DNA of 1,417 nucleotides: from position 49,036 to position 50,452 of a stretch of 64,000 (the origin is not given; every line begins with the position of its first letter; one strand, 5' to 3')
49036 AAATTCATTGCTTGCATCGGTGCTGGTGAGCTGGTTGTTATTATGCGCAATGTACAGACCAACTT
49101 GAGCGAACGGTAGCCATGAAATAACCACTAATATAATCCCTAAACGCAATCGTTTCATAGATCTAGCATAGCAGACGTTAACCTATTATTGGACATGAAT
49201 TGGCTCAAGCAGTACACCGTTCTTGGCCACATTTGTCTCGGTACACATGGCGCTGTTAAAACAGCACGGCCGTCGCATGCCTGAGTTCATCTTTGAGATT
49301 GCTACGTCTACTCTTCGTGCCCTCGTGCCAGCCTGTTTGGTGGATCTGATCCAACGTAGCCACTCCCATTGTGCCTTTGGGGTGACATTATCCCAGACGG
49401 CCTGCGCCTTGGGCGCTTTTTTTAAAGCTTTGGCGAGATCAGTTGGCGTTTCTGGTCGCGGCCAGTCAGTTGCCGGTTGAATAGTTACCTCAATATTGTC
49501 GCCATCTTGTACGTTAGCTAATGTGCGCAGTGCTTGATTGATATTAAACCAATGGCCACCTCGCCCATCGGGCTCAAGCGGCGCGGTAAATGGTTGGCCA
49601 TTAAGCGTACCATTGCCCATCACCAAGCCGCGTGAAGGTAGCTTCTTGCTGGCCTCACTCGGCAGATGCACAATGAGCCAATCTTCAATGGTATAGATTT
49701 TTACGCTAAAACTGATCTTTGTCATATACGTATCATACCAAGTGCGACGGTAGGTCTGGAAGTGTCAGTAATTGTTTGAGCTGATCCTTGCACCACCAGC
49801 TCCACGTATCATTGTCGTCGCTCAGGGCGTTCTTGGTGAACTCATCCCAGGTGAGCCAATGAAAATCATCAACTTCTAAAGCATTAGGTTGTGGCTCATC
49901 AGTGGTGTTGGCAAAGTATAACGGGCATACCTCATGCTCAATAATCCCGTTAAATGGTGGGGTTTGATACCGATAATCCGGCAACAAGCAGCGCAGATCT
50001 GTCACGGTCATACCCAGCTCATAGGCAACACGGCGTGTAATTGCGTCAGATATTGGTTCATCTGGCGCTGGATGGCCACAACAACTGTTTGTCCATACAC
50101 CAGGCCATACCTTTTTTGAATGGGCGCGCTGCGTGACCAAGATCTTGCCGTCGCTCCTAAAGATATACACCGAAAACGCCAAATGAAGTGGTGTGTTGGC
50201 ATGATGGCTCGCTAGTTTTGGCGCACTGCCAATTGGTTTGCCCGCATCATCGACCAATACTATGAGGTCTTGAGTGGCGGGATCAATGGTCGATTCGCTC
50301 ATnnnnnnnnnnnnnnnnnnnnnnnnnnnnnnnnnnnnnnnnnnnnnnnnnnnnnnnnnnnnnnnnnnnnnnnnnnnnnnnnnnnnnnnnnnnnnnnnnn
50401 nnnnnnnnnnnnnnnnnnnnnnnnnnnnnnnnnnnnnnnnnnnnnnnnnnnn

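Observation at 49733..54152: Actinobacterial-type C50-carotenoid gene cluster (crtB-crtI-crtYe-crtYf-crtEb-idi) in a reduced, CPR-like genome context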

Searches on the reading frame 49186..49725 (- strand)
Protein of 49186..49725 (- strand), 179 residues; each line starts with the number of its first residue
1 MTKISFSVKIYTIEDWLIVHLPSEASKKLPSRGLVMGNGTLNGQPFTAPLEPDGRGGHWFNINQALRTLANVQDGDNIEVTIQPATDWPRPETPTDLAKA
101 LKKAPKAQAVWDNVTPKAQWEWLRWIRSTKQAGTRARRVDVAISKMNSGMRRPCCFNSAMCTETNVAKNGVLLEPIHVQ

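Call 3: search_protein_families(library=pfam, proteins=[window:49186-49725:-], max_evalue=0.01)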
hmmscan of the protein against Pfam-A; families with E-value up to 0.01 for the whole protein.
window:49186-49725:- (179 aa): 2 families
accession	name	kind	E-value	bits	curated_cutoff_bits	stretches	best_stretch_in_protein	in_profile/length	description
PF13376.11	OmdA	-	8e-17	61.4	25.6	1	92-148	3-59/60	Bacteriocin-protection, YdeI or OmpD-Associated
PF08922.17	DUF1905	-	6.4e-13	49.1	24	1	14-82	12-81/81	Domain of unknown function (DUF1905)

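Call 4: search_protein_families(library=ncbifam, proteins=[window:49186-49725:-], max_evalue=0.01)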
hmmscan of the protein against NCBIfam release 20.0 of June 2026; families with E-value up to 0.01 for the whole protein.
window:49186-49725:- (179 aa): 0 families

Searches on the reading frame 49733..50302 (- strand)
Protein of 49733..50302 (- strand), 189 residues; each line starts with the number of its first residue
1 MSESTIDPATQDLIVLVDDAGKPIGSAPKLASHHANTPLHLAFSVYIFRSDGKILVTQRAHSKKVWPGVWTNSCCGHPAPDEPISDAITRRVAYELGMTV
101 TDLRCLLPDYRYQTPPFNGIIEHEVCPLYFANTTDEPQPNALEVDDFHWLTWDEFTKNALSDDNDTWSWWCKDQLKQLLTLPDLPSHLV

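Call 3: search_protein_families(library=pfam, proteins=[window:49733-50302:-], max_evalue=0.01)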
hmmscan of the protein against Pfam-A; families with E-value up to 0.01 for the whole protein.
window:49733-50302:- (189 aa): 2 families
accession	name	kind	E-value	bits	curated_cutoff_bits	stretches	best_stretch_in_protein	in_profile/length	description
PF00293.34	NUDIX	-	6.5e-19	68.7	21.1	1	39-160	2-123/134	NUDIX domain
PF14815.12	NUDIX_4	-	0.0038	17.4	35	1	46-160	4-103/113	NUDIX domain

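Call 4: search_protein_families(library=ncbifam, proteins=[window:49733-50302:-], max_evalue=0.01)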
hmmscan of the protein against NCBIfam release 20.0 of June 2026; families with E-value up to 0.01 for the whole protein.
window:49733-50302:- (189 aa): 8 families
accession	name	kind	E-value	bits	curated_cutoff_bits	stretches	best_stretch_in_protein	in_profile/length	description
NF002995.0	PRK03759.1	equivalog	3.2e-67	225.8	127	1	10-177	5-171/185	isopentenyl-diphosphate Delta-isomerase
TIGR02150.1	IPP_isom_1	equivalog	2.1e-42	144.7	105.8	1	14-174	1-158/159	isopentenyl-diphosphate delta-isomerase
NF006530.0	PRK08999.1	equivalog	4.3e-06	26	245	1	42-107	9-71/315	Nudix family hydrolase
NF011922.0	PRK15393.1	equivalog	4.3e-05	23.2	152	1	14-102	13-100/182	NUDIX hydrolase YfcD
NF006961.0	PRK09438.1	equivalog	0.00015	21.2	103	1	45-113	13-76/151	dihydroneopterin triphosphate diphosphatase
NF041653.1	Nud_hyd_Meth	equivalog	0.00017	21.4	300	1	34-101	21-87/170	Nudix hydrolase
NF012016.0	PRK15472.1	equivalog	0.00019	21.2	95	1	47-99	10-61/141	nucleoside triphosphatase NudI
NF007834.0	PRK10546.1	equivalog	0.0033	17.2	156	1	47-101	10-62/135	pyrimidine (deoxy)nucleoside triphosphate diphosphatase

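Call 8: find_encoding_contigs(protein=window:49733-50302:-, flank=10000, max_places=6)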
Protein window:49733-50302:- (189 aa): 1 contig read that carries it; 1 place shown.
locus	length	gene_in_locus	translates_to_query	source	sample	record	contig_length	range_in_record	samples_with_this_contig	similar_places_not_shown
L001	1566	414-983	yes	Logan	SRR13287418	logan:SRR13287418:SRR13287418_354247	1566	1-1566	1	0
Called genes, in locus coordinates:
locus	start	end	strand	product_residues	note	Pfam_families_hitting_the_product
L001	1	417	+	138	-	?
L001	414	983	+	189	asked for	PF00293:NUDIX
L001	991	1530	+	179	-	PF08922:DUF1905, PF13376:OmdA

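Call 35: list_cluster_members(proteins=[P0001, window:49733-50302:-, window:30368-31843:-, window:6669-8954:-, window:13368-14720:-, window:45878-48808:-, window:668-1927:+, window:9318-9917:-, window:51149-51460:-, window:37151-37948:-])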
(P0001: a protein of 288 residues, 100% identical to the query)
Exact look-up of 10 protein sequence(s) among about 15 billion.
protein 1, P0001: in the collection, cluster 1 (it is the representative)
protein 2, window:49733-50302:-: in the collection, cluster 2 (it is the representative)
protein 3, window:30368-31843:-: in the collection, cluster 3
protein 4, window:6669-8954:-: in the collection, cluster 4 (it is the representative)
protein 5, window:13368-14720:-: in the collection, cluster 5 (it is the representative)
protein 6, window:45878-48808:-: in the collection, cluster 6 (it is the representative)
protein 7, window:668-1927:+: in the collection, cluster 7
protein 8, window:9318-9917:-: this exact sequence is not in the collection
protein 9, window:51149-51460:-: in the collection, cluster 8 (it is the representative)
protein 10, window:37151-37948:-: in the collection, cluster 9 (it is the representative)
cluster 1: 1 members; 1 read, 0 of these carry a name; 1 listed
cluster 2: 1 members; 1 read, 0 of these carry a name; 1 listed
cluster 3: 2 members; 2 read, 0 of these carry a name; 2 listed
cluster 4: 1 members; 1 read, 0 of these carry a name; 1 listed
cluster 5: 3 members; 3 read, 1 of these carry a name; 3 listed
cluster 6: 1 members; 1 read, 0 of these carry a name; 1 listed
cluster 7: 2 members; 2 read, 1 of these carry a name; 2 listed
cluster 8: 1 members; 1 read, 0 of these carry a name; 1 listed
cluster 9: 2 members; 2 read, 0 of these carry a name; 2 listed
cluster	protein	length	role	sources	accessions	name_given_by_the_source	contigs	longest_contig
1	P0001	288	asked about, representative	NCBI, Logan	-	-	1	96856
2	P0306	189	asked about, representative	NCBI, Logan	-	-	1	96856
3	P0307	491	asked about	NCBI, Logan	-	-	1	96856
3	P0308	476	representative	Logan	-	-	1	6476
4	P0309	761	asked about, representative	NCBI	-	-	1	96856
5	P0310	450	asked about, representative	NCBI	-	-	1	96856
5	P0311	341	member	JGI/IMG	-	GTP-binding protein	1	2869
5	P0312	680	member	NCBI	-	-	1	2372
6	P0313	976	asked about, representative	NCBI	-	-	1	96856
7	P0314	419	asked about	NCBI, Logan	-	-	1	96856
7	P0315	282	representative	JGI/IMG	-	cell division protein FtsW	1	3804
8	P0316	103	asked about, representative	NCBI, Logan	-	-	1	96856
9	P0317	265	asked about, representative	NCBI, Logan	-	-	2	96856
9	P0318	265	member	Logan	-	-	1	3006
